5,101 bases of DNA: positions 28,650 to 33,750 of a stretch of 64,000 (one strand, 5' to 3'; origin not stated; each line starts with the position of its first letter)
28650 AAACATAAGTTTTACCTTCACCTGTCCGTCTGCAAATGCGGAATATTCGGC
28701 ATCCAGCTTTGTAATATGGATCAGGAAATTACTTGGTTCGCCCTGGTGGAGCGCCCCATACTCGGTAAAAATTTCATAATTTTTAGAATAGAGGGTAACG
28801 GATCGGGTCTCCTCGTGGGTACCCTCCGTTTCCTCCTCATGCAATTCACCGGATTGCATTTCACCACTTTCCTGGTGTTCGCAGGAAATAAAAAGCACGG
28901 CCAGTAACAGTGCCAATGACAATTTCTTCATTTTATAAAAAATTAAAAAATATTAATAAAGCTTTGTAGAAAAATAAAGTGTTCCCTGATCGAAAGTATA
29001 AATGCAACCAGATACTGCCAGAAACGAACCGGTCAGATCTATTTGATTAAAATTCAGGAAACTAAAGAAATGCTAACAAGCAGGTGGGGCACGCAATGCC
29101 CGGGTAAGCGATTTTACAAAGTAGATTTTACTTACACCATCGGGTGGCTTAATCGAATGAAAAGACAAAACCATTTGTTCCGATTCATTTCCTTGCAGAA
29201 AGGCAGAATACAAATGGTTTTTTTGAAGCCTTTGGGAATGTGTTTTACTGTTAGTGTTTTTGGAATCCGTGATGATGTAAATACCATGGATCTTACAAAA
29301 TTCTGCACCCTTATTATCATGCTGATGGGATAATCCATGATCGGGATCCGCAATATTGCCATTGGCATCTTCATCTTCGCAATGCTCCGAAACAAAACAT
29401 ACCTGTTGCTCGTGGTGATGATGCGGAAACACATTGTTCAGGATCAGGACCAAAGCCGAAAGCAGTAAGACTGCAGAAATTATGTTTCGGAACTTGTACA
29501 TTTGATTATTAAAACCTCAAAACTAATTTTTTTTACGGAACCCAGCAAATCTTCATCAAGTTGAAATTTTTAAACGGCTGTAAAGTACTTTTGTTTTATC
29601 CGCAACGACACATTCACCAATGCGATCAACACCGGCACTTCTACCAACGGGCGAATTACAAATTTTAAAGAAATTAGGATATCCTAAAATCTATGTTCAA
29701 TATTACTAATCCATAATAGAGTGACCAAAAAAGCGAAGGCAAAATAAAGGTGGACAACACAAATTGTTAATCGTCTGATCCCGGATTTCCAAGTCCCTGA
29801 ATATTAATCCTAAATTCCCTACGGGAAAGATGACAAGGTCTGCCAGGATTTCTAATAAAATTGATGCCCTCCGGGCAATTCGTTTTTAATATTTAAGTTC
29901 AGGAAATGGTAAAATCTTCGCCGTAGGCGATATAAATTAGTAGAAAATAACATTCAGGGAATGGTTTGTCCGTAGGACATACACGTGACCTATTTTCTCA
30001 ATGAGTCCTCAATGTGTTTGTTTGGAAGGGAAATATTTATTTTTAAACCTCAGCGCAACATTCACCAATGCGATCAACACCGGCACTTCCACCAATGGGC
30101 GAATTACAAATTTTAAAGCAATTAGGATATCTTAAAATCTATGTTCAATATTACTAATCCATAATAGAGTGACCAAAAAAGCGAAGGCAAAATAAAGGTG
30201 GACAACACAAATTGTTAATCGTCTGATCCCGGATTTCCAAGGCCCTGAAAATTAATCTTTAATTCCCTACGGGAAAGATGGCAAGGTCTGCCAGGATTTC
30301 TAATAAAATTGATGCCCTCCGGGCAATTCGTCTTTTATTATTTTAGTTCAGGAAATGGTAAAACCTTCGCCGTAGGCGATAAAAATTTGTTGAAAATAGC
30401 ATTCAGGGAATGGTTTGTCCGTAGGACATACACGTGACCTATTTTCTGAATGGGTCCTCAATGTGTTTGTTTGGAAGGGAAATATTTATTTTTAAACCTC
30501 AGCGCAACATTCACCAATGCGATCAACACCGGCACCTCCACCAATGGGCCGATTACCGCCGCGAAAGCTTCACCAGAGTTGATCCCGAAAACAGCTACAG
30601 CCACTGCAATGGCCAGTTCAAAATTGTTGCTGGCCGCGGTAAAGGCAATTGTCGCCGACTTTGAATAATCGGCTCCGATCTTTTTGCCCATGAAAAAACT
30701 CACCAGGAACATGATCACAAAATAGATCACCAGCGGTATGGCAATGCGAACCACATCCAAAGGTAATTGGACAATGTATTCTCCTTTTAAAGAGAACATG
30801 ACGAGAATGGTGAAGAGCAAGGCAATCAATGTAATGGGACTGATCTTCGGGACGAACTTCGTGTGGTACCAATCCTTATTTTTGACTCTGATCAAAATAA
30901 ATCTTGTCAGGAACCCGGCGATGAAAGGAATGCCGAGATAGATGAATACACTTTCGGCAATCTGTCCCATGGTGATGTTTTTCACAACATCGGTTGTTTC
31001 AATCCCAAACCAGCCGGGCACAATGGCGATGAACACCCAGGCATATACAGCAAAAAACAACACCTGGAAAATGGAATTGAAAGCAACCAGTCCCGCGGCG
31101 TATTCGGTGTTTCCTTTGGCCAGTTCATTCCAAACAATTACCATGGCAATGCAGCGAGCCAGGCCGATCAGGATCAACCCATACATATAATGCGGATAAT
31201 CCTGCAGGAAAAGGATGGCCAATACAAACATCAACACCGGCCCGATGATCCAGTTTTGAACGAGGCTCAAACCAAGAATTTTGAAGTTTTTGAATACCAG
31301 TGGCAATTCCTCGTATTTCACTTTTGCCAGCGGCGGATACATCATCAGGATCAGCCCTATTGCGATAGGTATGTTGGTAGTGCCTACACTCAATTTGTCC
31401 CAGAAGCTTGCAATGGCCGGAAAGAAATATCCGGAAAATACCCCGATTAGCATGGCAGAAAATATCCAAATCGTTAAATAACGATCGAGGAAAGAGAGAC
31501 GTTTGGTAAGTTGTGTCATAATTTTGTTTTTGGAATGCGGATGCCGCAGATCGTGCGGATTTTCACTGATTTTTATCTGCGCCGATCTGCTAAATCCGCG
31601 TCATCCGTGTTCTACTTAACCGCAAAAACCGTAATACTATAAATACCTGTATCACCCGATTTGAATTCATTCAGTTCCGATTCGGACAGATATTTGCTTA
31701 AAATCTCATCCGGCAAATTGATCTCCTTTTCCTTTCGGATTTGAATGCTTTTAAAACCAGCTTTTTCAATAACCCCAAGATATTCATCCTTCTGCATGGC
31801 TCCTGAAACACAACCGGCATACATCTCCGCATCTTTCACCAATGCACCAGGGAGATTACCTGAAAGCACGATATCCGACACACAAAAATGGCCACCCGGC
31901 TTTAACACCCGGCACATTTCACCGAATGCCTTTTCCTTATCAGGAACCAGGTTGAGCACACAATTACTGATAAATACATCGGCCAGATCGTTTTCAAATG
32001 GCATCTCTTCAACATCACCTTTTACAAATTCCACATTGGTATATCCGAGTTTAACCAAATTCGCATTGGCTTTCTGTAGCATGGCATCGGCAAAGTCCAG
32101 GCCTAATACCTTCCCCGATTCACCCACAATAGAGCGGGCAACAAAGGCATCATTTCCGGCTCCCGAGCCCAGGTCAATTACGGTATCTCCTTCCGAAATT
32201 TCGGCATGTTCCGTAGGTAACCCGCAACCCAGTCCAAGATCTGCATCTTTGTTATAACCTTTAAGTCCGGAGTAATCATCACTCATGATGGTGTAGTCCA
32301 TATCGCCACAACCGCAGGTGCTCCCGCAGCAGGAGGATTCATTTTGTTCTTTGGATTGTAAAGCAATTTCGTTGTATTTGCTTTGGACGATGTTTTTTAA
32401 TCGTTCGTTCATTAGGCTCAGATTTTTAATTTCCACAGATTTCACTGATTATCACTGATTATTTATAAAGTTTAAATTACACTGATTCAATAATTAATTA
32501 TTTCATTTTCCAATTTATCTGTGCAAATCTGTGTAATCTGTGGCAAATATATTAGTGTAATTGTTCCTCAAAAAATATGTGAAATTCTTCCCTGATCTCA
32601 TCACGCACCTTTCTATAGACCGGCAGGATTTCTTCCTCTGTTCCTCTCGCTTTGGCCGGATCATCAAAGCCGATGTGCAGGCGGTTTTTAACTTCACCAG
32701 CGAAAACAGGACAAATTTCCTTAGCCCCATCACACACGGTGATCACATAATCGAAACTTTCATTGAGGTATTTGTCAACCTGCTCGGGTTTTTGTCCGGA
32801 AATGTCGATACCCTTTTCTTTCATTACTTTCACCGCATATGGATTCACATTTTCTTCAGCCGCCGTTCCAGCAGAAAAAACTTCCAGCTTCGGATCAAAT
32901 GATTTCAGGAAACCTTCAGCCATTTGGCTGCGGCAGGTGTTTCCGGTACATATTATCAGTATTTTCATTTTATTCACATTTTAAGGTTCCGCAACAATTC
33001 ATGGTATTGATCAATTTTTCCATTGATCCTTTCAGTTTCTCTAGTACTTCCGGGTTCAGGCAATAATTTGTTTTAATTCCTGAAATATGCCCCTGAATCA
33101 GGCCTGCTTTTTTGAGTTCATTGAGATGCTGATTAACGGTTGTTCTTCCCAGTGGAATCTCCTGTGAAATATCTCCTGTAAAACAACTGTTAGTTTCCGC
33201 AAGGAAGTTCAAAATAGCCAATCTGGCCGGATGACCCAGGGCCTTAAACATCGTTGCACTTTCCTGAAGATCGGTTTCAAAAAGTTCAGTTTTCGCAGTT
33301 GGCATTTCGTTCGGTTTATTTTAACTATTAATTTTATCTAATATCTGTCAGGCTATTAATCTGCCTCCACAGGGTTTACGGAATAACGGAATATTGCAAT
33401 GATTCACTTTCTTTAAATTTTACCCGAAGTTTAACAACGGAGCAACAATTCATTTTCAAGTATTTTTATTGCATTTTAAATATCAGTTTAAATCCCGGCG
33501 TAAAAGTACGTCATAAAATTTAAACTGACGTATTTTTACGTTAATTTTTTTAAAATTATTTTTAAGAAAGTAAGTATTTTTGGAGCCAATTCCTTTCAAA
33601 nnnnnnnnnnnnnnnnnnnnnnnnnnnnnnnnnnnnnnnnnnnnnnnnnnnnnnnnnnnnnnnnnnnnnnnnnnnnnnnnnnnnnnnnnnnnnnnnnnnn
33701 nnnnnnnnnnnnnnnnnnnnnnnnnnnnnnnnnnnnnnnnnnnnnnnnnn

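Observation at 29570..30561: The ACR3 arsenite-pump 3' end is present three times: a ~449-bp tandem unit plus a divergent in-frame relic C-terminus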

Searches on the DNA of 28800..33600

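Call 7: search_rna_families(source=window, start=28800, end=33600, threshold=evalue, max_evalue=10, show_alignments=3)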
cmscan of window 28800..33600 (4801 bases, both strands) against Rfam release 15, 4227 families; matches with E-value up to 10: 5.
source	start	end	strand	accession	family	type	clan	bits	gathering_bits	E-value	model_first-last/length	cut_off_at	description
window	31688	31748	+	RF00384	Pox_AX_element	Cis-reg;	-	27.7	60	0.19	1-62/62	no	Poxvirus AX element late mRNA cis-regulatory element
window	33436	33544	+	RF02062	STnc361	Gene; sRNA;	-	21.5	80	6.9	1-150/150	no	Salmonella enterica sRNA STnc361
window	30865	31023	+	RF02374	YenS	Gene; sRNA;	-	18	80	1.1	1-169/169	no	Yersinia YenS sRNA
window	32697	32756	-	RF01516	v-snoRNA-1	Gene; snRNA; snoRNA; CD-box;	-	17.6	75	4.2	1-65/65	no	Human herpesvirus 1 small nucleolar RNA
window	32847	33039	-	RF04178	BTnc005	Gene; sRNA;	-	14.3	174.8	8.3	1-205/205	no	Bacteroides sRNA BTnc005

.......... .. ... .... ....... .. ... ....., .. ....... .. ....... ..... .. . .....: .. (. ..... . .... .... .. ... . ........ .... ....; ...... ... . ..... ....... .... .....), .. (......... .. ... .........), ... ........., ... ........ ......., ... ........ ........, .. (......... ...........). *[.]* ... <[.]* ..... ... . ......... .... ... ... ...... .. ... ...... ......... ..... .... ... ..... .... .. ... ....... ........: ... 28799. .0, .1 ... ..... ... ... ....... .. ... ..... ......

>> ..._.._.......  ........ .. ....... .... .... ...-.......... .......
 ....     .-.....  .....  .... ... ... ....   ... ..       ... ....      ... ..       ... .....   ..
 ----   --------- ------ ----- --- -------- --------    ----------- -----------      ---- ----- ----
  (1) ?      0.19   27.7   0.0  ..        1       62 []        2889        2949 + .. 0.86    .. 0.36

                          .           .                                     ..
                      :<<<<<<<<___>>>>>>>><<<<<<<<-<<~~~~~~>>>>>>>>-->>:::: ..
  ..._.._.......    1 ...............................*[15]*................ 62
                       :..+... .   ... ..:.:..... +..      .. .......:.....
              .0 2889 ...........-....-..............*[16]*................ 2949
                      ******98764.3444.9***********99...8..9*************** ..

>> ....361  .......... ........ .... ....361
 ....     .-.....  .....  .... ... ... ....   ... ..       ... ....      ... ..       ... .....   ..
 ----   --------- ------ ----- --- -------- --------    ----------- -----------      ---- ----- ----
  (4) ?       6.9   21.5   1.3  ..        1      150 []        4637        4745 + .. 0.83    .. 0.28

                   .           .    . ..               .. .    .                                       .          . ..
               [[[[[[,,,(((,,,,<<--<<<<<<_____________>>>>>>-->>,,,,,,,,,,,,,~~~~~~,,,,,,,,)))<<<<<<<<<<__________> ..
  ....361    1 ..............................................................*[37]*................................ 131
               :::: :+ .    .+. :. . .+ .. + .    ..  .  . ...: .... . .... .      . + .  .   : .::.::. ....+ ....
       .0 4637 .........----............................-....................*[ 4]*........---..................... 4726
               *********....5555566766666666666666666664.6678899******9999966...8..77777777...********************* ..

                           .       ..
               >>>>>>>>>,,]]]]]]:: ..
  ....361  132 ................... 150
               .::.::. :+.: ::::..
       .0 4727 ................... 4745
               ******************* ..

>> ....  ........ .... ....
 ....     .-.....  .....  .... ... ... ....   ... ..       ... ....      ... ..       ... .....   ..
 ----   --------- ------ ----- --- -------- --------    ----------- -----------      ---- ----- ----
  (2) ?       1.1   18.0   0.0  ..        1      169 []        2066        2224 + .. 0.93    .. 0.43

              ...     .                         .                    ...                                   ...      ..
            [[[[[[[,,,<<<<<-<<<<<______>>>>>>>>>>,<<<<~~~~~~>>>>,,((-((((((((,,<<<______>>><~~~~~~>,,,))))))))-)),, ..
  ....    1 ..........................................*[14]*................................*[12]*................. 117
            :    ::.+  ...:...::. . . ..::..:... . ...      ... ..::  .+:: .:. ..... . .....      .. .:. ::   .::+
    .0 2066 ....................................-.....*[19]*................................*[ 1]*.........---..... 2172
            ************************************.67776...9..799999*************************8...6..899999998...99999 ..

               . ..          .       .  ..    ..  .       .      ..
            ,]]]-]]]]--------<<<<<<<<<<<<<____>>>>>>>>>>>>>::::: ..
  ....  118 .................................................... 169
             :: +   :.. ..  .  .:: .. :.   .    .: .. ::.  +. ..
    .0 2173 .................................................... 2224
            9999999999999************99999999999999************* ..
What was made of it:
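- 30108..30457 (.): Core alpha, the unit next to A. Positions 30263-30457 are a REP-like hairpin cluster. Positions 30108-30262 are unique AT-rich sequence with no relative found. No Rfam match (call 7).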

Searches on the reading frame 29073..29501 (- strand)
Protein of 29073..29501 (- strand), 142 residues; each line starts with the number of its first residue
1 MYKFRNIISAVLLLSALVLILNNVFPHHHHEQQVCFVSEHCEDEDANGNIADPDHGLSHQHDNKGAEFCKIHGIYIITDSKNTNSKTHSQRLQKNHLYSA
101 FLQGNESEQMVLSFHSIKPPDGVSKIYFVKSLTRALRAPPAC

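Call 26: search_protein_families(library=pfam, proteins=[window:29073-29501:-], max_evalue=0.001)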
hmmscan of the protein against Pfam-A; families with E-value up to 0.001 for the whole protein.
window:29073-29501:- (142 aa): 1 family
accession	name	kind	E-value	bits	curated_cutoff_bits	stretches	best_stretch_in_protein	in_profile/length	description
PF20558.3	DUF6769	-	0.00039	21.4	27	1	5-59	1-56/130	Family of unknown function (DUF6769)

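Call 58: find_encoding_contigs(protein=window:29073-29501:-, flank=3000, max_places=10)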
Protein window:29073-29501:- (142 aa): 24 contigs read that carry it; 10 places shown.
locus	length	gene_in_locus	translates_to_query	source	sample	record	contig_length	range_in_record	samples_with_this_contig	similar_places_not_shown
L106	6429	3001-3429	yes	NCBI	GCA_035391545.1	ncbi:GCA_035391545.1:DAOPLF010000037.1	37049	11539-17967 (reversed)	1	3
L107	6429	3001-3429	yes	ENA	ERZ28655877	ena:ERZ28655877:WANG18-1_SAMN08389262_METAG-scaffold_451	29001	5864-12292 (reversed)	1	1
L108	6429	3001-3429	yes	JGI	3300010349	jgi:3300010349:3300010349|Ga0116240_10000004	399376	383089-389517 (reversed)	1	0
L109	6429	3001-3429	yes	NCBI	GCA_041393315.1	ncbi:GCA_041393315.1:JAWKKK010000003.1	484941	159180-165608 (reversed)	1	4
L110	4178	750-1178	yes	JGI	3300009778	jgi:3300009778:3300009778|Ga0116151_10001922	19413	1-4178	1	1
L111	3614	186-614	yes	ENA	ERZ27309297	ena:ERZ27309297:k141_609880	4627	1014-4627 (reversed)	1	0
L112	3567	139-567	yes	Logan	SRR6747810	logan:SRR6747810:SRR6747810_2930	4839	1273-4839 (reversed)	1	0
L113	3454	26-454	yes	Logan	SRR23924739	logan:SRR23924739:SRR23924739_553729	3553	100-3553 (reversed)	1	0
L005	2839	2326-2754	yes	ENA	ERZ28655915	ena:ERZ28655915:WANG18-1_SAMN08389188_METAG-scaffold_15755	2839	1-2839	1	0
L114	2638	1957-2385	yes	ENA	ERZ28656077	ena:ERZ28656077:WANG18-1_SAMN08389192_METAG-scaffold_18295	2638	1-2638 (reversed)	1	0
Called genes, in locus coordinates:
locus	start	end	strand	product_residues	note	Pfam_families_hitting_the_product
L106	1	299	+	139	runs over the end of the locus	PF01451:LMWPc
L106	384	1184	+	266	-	PF13489:Methyltransf_23, PF01135:PCMT, PF01209:Ubie_methyltran, PF06325:PrmA (weak), PF13847:Methyltransf_31, PF08241:Methyltransf_11, PF08242:Methyltransf_12, PF13649:Methyltransf_25, +3 more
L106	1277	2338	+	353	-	PF01758:SBF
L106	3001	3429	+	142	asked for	-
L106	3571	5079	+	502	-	PF25919:BSH_CusB (weak), PF25989:YknX_C (faint), PF25967:RND-MFP_C (weak), PF25975:CzcB_C (weak)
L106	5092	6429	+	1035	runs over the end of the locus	PF00873:ACR_tran, PF03176:MMPL (weak)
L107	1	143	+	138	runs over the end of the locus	PF01451:LMWPc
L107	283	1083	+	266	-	PF01135:PCMT, PF13489:Methyltransf_23, PF01209:Ubie_methyltran, PF13847:Methyltransf_31, PF08241:Methyltransf_11, PF08242:Methyltransf_12, PF13649:Methyltransf_25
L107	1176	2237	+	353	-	PF01758:SBF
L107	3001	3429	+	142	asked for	-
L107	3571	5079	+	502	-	PF25919:BSH_CusB (weak), PF25989:YknX_C (faint), PF25967:RND-MFP_C (weak), PF25975:CzcB_C (weak)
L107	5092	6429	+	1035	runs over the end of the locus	PF00873:ACR_tran, PF03176:MMPL (weak)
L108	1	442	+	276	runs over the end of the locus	PF13489:Methyltransf_23, PF01135:PCMT, PF01209:Ubie_methyltran, PF06325:PrmA (weak), PF13847:Methyltransf_31, PF08241:Methyltransf_11, PF08242:Methyltransf_12, PF13649:Methyltransf_25, +3 more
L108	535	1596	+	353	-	PF01758:SBF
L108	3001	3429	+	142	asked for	-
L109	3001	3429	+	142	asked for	-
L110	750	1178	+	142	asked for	-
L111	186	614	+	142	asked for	-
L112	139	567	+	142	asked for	-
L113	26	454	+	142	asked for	-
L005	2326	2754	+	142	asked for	-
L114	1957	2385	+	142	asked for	-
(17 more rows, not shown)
